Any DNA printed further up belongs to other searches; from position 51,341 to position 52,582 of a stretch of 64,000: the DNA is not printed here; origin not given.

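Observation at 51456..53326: Low-GC 1.8-kb islet flanked by 32-bp direct repeats: membrane coiled-coil protein plus HNH-nuclease-domain protein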

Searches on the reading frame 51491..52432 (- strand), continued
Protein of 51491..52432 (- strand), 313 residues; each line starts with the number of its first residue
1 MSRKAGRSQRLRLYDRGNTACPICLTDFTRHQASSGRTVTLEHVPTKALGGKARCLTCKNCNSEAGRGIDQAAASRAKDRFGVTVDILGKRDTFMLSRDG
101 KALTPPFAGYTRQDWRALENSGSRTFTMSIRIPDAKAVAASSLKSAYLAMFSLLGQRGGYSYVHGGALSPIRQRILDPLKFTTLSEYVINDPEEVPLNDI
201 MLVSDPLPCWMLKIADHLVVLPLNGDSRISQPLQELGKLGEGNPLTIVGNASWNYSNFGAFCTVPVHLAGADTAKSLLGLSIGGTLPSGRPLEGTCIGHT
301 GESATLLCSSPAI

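Call 44: find_encoding_contigs(protein=P0111, flank=10000, max_places=3)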
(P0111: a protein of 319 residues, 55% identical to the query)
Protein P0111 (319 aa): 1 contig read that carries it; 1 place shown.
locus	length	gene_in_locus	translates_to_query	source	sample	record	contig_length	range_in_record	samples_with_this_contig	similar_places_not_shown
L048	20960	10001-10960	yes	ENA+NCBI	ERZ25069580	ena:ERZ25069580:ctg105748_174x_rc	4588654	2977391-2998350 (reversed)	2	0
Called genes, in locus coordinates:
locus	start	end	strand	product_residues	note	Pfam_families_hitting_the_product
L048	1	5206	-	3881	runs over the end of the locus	PF22352:K319L-like_PKD, PF13753:SWM_repeat, PF00028:Cadherin, PF00041:fn3, PF00028:Cadherin, PF00041:fn3, PF00028:Cadherin, PF00041:fn3, +4 more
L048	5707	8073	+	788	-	PF01590:GAF, PF13185:GAF_2, PF00512:HisKA, PF02518:HATPase_c, PF00072:Response_reg, PF00486:Trans_reg_C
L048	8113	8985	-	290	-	-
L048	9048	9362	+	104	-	PF09722:Xre_MbcA_ParS_C (weak)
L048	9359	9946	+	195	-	PF08808:RES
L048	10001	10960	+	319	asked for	-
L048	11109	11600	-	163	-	PF04002:RadC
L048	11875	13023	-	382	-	-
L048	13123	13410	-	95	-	-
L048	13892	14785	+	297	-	PF08401:ArdcN, PF18818:MPTase-PolyVal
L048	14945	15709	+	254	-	-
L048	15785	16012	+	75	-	-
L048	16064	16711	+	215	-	-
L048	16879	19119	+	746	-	PF02195:ParB_N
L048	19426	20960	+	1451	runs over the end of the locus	PF13872:AAA_34, PF04851:ResIII (weak), PF13871:Helicase_C_4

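Call 45: find_related_loci(query=A1, collection=viral_contigs, flank=10000)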
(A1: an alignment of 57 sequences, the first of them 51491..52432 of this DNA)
Query A1 (313 aa) in viral_contigs; peptide patterns used: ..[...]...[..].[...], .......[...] (x = any residue, [..] = any of these).
30 stretches matched a pattern, but none encodes a relative of the query by tblastn (E <= 1e-3).

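Call 46: fold_search(model_id=the predicted structure, library=pdb)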
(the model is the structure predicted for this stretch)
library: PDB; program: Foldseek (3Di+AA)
matches with E <= 10: 665; with E <= 0.001: 0
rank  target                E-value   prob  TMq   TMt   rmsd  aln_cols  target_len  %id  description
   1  4dt4                  1.2e-01  0.14  0.11  0.20  15.6       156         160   15  Crystal structure of the PPIase-chaperone SlpA with the chaperone binding site occupied by the linker of the purificatio (released 2012-07-04)
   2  8sds                  1.9e-01  0.03  0.11  0.10  25.7       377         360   10  Crystal structure of PDC-3 Y221H beta-lactamase in complex with the boronic acid inhibitor LP-06 (released 2023-08-16)
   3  9j1z_A                2.0e-01  0.96  0.18  0.38   2.5        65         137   17  Crystal structure of Nme1Cas9 HNH domain bound to anti-CRISPR AcrIIC1Nme1ST (released 2026-03-04)
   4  7e9m_C                2.4e-01  0.04  0.10  0.14  21.9       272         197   10  Crystal Structure of Spindlin1 bound to SPINDOC Docpep3 (released 2022-06-15)
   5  8f43                  2.6e-01  0.95  0.18  0.46   2.4        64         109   19  HNH Nuclease Domain from G. stearothermophilus Cas9, K597A mutant (released 2022-12-21)
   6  7mpz                  2.6e-01  0.93  0.17  0.36   2.3        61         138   20  HNH Nuclease Domain from G. stearothermophilus Cas9 (released 2021-12-22)
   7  8sdr                  2.6e-01  0.03  0.10  0.10  25.3       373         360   11  Crystal structure of PDC-3 beta-lactamase in complex with the boronic acid inhibitor LP-06 (released 2023-08-16)
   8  9azw                  2.7e-01  0.03  0.10  0.10  25.7       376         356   10  Crystal structure of PDC-88 beta-lactamase in complex with taniborbactam (released 2025-03-19)
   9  9azy                  3.1e-01  0.03  0.11  0.11  25.4       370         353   11  Crystal structure of PDC-88 beta-lactamase (released 2025-03-19)
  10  4x68_A                3.1e-01  0.02  0.10  0.10  25.5       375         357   10  Crystal Structure of OP0595 complexed with AmpC (released 2015-07-01)
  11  4odo_B                3.2e-01  0.80  0.13  0.23   4.0        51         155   22  Structure of SlyD from Thermus thermophilus in complex with FK506 (released 2015-01-14)
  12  4odm_C                3.4e-01  0.77  0.13  0.23   4.1        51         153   22  Structure of SlyD from Thermus thermophilus in complex with S2-W23A peptide (released 2015-01-14)
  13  4ooy                  3.4e-01  0.02  0.10  0.09  25.4       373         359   11  Avibactam and class C beta-lactamases: mechanism of inhibition, conservation of binding pocket and implications for resi (released 2014-08-20)
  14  2kr7_MODEL_1_A        3.9e-01  0.80  0.15  0.29   4.1        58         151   10  solution structure of Helicobacter pylori SlyD (released 2010-12-15)
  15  4odm_B                3.9e-01  0.75  0.13  0.24   4.1        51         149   22  Structure of SlyD from Thermus thermophilus in complex with S2-W23A peptide (released 2015-01-14)
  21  8sdl                  4.4e-01  0.02  0.10  0.10  25.8       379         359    9  Crystal structure of PDC-3 beta-lactamase (released 2023-08-16)
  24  8g01_C                4.6e-01  0.08  0.10  0.19  15.0       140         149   11  YES Complex - E. coli MraY, Protein E ID21, E. coli SlyD (released 2023-07-26)
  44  7ti1                  8.8e-01  0.01  0.10  0.09  26.2       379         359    9  Structure of AmpC bound to RPX-7063 at 2.0A (released 2023-01-25)
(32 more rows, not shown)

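Call 47: fold_search(model_id=the predicted structure, library=viral)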
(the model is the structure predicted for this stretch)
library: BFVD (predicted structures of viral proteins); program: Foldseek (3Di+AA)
matches with E <= 10: 708; with E <= 0.001: 0
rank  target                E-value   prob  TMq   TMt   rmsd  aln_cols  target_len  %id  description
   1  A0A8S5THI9            2.3e-02  0.44  0.26  0.29  18.5       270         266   10  Uncharacterized protein [Myoviridae sp. ctMnh10]
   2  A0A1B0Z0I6            2.9e-02  0.08  0.11  0.13  24.5       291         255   10  (no name in the UniProt tables at hand)
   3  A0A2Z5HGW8            1.8e-01  0.05  0.10  0.05  26.0       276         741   11  (no name in the UniProt tables at hand)
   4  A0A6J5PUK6            2.1e-01  0.63  0.12  0.16   9.1        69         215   14  GIY-YIG_SegABCDEFG domain containing protein [uncultured Caudovirales phage]
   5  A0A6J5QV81            2.5e-01  0.14  0.11  0.16  18.9       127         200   15  GIY-YIG nuclease superfamily [uncultured Caudovirales phage]
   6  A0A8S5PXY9            2.8e-01  0.08  0.10  0.12  15.2       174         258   10  Tail fiber protein [Podoviridae sp. ctIlO27]
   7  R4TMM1                2.8e-01  0.04  0.11  0.06  18.1       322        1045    8  Uncharacterized protein [Haloarcula californiae tailed virus 1]
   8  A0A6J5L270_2          3.2e-01  0.06  0.11  0.05  17.4       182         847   10  DNA polymerase III subunit alpha [uncultured Caudovirales phage]
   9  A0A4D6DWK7            3.2e-01  0.05  0.10  0.10  17.6       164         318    9  Uncharacterized protein [Edwardsiella phage pEt-SU]
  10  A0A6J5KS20            3.4e-01  0.03  0.10  0.12  31.5       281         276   12  Nuclease associated modular domain 3 [uncultured Caudovirales phage]
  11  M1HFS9                4.3e-01  0.06  0.13  0.13  19.0       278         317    8  (no name in the UniProt tables at hand)
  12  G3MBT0                4.3e-01  0.06  0.13  0.12  18.4       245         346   11  Gp214 [Bacillus phage G]
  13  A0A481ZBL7            4.3e-01  0.03  0.10  0.11  22.8       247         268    9  Uncharacterized protein [Pithovirus LCPAC403]
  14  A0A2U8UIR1            5.1e-01  0.21  0.09  0.27  12.8        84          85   13  Uncharacterized protein [Microbacterium phage Hyperion]
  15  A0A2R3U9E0            5.4e-01  0.25  0.08  0.34  10.1        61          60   15  Uncharacterized protein [Salmonella phage vB_SenS_PHB07]
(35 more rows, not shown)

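Call 49: search_protein_representatives(alignment_id=A1)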
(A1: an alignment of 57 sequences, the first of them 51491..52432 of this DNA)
Query: 57 sequences, 314 profile positions. Proteins with E-value up to 0.001 (for the whole library): 2246; up to 1e-10: 916; up to 1e-30: 82. The best 150 are listed.
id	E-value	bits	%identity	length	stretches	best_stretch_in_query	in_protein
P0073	5.1e-152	521.7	-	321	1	1-312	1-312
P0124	4.8e-109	380.6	-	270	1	1-244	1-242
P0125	1.6e-105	369.0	-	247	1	75-312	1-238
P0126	1.1e-102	359.7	-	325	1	2-309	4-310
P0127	2.2e-97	342.3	-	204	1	1-181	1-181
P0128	3.0e-85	302.4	-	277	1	77-312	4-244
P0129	8.4e-85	300.9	-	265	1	106-311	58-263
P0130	4.1e-77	275.7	-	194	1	128-312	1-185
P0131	1.7e-75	270.4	-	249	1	7-159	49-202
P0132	1.9e-70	253.8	-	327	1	2-310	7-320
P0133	2.4e-69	250.2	-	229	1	1-159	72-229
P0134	1.8e-64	234.1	-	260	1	1-230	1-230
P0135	1.8e-59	217.7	-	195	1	146-311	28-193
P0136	1.8e-56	207.9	-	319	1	4-303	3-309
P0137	5.5e-56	206.3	-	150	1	23-136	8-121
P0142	1.1e-49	185.6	-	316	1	1-294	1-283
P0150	8.1e-48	179.4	-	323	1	3-279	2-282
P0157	6.9e-46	173.1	-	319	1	4-309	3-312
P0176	5.9e-39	150.3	-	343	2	134-265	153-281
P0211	4.1e-28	114.7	-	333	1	2-303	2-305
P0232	3.8e-24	101.7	-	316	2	20-78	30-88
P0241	3.0e-23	98.7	-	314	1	15-245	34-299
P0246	9.8e-23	97.0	-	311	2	136-253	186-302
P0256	4.6e-22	94.8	-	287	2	140-241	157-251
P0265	1.4e-21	93.2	-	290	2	20-79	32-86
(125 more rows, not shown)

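Call 50: search_protein_families(library=pfam, proteins=[P0142, P0150, P0157, P0176, P0211, P0232, P0246, P0256, P0241, P0265], max_evalue=0.01)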
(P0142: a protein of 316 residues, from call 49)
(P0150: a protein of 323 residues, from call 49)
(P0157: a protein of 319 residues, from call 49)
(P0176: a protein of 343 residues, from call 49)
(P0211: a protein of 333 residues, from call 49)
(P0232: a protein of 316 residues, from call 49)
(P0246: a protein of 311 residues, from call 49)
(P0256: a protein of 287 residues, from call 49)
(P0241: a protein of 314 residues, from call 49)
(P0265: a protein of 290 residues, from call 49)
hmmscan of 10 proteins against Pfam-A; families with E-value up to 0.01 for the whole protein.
P0142 (316 aa): 0 families

P0150 (323 aa): 0 families

P0157 (319 aa): 1 family
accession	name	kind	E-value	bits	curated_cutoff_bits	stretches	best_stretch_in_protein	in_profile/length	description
PF14279.12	HNH_5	-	7.9e-05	23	27.5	1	20-79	1-53/56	HNH endonuclease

P0176 (343 aa): 0 families

P0211 (333 aa): 3 families
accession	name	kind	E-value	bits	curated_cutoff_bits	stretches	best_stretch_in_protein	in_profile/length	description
PF14279.12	HNH_5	-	1.8e-05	25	27.5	1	21-69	1-52/56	HNH endonuclease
PF04423.19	Rad50_zn_hook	-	0.008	16.4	24.3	0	17-31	18-32/52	Rad50 zinc hook motif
PF24042.1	DUF7351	-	0.0095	16.1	31.2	0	4-73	52-117/177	Domain of unknown function (DUF7351)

P0232 (316 aa): 1 family
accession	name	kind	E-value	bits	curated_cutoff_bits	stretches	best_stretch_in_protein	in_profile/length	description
PF14279.12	HNH_5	-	4.2e-07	30.2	27.5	1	49-86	13-54/56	HNH endonuclease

P0246 (311 aa): 1 family
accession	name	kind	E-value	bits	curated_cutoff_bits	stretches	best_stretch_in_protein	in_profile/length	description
PF14279.12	HNH_5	-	1.1e-06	28.9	27.5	1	67-104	13-54/56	HNH endonuclease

P0256 (287 aa): 1 family
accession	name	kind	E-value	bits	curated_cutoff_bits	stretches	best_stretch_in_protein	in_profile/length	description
PF14279.12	HNH_5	-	2.7e-09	37.3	27.5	1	26-74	1-52/56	HNH endonuclease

P0241 (314 aa): 1 family
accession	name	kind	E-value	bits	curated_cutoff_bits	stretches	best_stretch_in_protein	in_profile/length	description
PF14279.12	HNH_5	-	2.4e-08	34.2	27.5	1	65-105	10-54/56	HNH endonuclease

P0265 (290 aa): 1 family
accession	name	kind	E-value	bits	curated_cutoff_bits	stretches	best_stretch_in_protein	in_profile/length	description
PF14279.12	HNH_5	-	4.8e-07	30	27.5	1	33-82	1-53/56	HNH endonuclease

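Call 51: search_protein_families(library=padloc, proteins=[P0142, P0150, P0157, P0176, P0211, P0232, P0246, P0256, P0241, P0265], max_evalue=0.01)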
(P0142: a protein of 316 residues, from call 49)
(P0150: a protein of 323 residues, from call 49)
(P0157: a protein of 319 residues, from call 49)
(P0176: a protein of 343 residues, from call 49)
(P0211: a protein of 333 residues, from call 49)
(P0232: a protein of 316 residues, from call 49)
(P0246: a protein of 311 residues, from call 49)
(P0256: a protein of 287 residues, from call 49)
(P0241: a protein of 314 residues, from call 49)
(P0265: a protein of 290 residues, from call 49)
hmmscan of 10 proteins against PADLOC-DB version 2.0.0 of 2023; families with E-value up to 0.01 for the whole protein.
P0142 (316 aa): 0 families

P0150 (323 aa): 0 families

P0157 (319 aa): 2 families
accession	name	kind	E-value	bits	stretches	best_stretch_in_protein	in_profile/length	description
PDLC00325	PtuB1|PtuB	-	1.1e-05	23.2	1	10-67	44-99/213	Unknown function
PDLC00345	PtuB1|PtuB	-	0.00041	17.9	1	7-67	41-99/223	Unknown function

P0176 (343 aa): 2 families
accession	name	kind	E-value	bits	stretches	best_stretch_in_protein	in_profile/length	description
PDLC00325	PtuB1|PtuB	-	0.00044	17.9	1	10-72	44-107/213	Unknown function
PDLC00345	PtuB1|PtuB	-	0.006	14.1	0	16-85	50-121/223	Unknown function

P0211 (333 aa): 2 families
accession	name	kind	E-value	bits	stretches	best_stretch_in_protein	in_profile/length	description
PDLC00345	PtuB1|PtuB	-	0.0025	15.4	1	4-59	37-100/223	Unknown function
PDLC00325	PtuB1|PtuB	-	0.0044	14.7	1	6-62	39-103/213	Unknown function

P0232 (316 aa): 0 families

P0246 (311 aa): 0 families

P0256 (287 aa): 0 families

P0241 (314 aa): 0 families

P0265 (290 aa): 0 families

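Call 52: search_protein_families(library=ncbifam, proteins=[window:51491-52432:-, P0142, P0176, P0211, P0232, P0246, P0256, P0241, P0265], max_evalue=0.01)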
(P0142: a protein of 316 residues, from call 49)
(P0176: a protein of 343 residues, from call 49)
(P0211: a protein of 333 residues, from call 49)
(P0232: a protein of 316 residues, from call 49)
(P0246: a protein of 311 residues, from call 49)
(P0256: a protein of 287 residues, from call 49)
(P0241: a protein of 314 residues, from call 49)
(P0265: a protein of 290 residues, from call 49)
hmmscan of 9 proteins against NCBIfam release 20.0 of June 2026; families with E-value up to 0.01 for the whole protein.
window:51491-52432:- (313 aa): 0 families

P0142 (316 aa): 0 families

P0176 (343 aa): 0 families

P0211 (333 aa): 0 families

P0232 (316 aa): 0 families

P0246 (311 aa): 0 families

P0256 (287 aa): 1 family
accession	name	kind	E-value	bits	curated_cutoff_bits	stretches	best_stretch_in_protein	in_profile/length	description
NF040563.1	guided_IscB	equivalog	0.003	16.8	175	1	20-85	189-256/314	RNA-guided endonuclease IscB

P0241 (314 aa): 1 family
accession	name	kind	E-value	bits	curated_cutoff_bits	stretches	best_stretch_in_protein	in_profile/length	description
NF040563.1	guided_IscB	equivalog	0.00056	19.1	175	0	64-97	201-238/314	RNA-guided endonuclease IscB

P0265 (290 aa): 0 families

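Call 53: find_related_loci(query=A1, collection=metagenome_contigs, flank=10000)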
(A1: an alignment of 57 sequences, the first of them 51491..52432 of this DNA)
Query A1 (313 aa) in metagenome_contigs; peptide patterns used: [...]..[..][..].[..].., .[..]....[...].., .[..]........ (x = any residue, [..] = any of these).
239 stretches matched a pattern; 2 encode a relative of the query (tblastn E <= 1e-3); 2 distinct loci.
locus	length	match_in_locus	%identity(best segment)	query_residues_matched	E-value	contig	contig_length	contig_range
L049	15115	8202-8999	33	1-259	2e-34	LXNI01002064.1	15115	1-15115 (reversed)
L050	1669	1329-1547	59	1-73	8e-24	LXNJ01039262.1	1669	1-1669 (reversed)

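Call 54: find_encoding_contigs(protein=P0092, flank=10000, max_places=2)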
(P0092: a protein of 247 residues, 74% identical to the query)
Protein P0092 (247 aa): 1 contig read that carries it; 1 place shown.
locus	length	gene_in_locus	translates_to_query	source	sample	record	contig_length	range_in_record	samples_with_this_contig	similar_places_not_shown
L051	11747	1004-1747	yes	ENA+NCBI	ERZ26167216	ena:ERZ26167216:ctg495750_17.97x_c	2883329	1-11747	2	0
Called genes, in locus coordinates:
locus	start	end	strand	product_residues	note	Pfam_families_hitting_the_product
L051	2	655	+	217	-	?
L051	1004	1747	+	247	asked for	-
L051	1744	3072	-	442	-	PF04389:Peptidase_M28 (faint), PF01546:Peptidase_M20, PF07687:M20_dimer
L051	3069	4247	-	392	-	PF04909:Amidohydro_2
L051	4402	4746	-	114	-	-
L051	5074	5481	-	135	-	PF01796:OB_ChsH2_C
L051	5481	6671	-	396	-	PF22691:Thiolase_C_1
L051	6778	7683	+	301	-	PF01497:Peripla_BP_2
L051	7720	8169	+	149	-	PF13453:Zn_ribbon_TFIIB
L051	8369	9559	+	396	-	PF06965:Na_H_antiport_1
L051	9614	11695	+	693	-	-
